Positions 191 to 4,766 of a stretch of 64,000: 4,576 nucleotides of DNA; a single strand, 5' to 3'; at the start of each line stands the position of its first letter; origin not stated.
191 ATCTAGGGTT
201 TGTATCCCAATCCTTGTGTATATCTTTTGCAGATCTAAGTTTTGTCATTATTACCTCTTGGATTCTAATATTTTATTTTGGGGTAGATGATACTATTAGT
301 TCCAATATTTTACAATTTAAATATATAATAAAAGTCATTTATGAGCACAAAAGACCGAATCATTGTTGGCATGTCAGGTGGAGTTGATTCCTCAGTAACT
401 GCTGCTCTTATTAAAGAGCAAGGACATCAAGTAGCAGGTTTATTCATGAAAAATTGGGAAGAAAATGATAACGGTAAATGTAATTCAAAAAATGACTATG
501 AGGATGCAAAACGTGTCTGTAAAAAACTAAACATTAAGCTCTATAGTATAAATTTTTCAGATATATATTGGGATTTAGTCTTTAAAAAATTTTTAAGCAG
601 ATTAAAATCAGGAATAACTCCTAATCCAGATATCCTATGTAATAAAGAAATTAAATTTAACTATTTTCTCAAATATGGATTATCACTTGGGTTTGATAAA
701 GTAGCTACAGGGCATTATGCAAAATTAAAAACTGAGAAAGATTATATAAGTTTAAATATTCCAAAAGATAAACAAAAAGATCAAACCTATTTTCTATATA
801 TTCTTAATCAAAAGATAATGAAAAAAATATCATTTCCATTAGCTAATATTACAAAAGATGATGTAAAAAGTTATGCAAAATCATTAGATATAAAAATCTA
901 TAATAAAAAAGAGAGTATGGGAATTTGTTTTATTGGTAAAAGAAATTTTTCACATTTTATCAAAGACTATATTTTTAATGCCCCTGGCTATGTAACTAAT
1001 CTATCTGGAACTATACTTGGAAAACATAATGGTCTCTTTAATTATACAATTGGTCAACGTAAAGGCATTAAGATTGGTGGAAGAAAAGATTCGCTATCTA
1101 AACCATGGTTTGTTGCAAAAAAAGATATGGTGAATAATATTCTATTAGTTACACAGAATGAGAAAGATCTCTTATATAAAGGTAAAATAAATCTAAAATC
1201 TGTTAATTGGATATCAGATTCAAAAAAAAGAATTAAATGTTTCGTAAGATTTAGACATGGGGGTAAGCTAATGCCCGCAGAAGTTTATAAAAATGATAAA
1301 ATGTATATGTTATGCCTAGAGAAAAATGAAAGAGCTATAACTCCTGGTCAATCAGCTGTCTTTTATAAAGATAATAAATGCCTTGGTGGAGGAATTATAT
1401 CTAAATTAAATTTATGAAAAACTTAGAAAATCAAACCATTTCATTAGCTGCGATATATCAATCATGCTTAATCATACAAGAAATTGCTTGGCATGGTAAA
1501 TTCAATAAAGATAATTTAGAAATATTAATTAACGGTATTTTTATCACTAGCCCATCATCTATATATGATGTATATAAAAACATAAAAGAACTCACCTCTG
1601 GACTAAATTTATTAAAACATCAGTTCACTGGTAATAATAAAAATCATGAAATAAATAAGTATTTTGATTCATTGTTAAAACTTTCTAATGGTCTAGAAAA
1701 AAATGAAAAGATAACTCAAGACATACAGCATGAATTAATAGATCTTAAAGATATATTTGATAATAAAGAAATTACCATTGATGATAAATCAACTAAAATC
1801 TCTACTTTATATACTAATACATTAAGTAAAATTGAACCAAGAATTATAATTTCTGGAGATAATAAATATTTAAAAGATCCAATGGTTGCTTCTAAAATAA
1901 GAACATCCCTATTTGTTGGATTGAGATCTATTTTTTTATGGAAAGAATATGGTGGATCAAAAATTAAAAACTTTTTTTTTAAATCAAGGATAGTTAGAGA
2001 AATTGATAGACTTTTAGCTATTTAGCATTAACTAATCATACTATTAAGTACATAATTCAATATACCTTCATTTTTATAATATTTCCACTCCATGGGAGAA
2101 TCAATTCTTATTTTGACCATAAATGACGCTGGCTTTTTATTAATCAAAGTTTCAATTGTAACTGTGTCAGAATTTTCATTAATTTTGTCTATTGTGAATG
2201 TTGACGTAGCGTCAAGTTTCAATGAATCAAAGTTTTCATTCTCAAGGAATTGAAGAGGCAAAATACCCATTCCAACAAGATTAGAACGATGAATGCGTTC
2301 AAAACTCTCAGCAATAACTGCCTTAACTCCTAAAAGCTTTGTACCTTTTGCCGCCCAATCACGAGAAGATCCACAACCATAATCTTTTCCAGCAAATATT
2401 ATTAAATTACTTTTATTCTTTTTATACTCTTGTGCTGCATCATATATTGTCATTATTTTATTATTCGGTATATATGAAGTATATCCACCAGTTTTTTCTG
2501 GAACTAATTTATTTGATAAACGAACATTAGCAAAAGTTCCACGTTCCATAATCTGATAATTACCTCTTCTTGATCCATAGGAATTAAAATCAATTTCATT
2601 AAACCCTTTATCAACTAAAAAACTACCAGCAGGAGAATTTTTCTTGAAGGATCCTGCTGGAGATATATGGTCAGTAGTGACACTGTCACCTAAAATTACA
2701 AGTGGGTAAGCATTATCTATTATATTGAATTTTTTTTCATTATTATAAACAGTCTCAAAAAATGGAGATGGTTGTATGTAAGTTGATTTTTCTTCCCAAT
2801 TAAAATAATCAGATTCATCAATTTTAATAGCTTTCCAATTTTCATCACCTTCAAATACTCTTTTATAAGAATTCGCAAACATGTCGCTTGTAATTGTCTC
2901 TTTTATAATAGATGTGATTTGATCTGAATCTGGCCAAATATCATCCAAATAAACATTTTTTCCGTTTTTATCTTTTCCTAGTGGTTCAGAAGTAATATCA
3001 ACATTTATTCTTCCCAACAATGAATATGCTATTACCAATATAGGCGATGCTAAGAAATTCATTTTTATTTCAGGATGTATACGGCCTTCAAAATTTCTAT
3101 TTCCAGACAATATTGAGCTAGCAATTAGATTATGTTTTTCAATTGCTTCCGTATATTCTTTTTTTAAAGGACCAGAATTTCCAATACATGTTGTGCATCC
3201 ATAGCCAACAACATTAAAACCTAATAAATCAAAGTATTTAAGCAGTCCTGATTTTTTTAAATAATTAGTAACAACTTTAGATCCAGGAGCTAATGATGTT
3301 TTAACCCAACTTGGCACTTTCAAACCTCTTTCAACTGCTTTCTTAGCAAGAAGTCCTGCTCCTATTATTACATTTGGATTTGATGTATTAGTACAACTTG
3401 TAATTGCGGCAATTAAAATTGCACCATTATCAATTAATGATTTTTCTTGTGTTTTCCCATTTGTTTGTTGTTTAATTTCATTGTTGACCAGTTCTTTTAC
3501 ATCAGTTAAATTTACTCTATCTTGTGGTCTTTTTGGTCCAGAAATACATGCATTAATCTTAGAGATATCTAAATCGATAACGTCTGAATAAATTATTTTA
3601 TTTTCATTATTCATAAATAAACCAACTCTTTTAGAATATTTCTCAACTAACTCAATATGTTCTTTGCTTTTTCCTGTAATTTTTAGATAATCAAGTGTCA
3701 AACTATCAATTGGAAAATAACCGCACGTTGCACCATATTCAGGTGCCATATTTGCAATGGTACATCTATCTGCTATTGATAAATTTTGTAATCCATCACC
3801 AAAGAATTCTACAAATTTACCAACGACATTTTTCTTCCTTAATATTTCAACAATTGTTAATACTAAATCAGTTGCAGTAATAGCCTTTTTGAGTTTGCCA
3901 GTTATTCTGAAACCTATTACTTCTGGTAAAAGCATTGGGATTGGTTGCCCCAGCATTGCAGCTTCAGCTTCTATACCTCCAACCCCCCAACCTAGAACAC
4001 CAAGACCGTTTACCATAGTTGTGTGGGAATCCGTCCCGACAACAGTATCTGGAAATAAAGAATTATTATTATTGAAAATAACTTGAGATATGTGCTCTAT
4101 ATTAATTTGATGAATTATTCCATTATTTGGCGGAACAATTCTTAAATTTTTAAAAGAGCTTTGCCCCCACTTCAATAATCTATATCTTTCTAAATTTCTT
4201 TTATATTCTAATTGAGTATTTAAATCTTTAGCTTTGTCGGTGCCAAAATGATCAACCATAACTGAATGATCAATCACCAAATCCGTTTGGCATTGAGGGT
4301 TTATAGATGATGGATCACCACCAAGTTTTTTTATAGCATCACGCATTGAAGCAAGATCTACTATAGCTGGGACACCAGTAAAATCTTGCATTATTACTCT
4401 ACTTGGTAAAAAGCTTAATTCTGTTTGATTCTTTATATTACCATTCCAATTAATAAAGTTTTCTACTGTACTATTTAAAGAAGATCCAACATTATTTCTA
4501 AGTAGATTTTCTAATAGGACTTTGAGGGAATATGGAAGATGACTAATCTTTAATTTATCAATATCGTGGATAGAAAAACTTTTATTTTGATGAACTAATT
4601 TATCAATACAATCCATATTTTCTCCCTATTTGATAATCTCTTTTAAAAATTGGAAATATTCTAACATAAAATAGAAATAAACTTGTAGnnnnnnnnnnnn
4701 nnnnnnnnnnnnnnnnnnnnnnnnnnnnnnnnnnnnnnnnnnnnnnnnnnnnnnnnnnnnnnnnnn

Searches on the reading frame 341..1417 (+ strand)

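Call 48: search_protein_families(library=pfam, proteins=[window:341-1417:+], max_evalue=0.00001)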
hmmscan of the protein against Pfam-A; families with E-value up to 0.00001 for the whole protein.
window:341-1417:+ (358 aa): 5 families
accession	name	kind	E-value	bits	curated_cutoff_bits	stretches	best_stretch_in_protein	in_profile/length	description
PF03054.22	tRNA_Me_trans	-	3.6e-76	255.8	20.6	1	6-200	2-202/202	tRNA methyl transferase HUP domain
PF20259.3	tRNA_Me_trans_M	-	3.2e-21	75.1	27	1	205-271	2-65/66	tRNA methyl transferase PRC-barrel domain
PF20258.4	tRNA_Me_trans_C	-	1.3e-19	70.7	20.6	1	282-353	3-77/77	Aminomethyltransferase beta-barrel domain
PF02540.23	NAD_synthase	-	7.6e-10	38.8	21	1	5-76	19-85/242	NAD synthase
PF01171.26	ATP_bind_3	-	2e-06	28.1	27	1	7-186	2-163/182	PP-loop family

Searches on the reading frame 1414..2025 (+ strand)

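Call 48: search_protein_families(library=pfam, proteins=[window:1414-2025:+], max_evalue=0.00001)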
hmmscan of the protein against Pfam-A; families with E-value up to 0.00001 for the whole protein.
window:1414-2025:+ (203 aa): 1 family
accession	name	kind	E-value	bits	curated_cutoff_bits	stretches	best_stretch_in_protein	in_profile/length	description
PF04356.17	DUF489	-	5.6e-47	160.7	26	1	6-194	1-191/192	Protein of unknown function (DUF489)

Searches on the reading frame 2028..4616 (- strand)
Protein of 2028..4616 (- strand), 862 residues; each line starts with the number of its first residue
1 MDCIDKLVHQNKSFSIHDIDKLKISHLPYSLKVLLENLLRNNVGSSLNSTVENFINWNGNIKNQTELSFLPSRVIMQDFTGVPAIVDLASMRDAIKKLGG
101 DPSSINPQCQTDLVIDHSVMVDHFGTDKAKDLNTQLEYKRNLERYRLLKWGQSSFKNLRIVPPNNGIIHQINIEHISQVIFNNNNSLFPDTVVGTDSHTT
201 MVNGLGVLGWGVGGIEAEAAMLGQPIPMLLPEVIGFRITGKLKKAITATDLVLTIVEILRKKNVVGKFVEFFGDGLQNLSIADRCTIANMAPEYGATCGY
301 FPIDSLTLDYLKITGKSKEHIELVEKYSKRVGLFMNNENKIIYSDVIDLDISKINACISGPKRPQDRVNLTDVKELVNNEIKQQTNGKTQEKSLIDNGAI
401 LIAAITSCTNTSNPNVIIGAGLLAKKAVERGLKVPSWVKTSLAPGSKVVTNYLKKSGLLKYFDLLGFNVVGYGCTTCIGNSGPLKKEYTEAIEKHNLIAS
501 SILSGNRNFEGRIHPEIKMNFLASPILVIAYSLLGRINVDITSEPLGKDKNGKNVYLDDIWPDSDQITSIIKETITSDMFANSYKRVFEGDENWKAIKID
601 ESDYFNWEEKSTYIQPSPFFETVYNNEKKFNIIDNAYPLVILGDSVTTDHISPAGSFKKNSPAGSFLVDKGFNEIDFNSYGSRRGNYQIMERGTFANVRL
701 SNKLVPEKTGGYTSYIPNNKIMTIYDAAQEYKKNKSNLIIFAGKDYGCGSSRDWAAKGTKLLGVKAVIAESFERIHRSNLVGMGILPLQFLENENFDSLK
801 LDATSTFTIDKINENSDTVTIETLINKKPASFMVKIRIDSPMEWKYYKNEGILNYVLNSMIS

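Call 48: search_protein_families(library=pfam, proteins=[window:2028-4616:-], max_evalue=0.00001)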
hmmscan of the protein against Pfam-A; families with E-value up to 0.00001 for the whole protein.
window:2028-4616:- (862 aa): 2 families
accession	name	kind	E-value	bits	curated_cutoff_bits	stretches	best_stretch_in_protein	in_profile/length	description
PF00330.25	Aconitase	-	1.9e-161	538.6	28.7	1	57-535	4-463/463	Aconitase family (aconitate hydratase)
PF00694.25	Aconitase_C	-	7.5e-41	140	22.8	1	666-792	4-130/131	Aconitase C-terminal domain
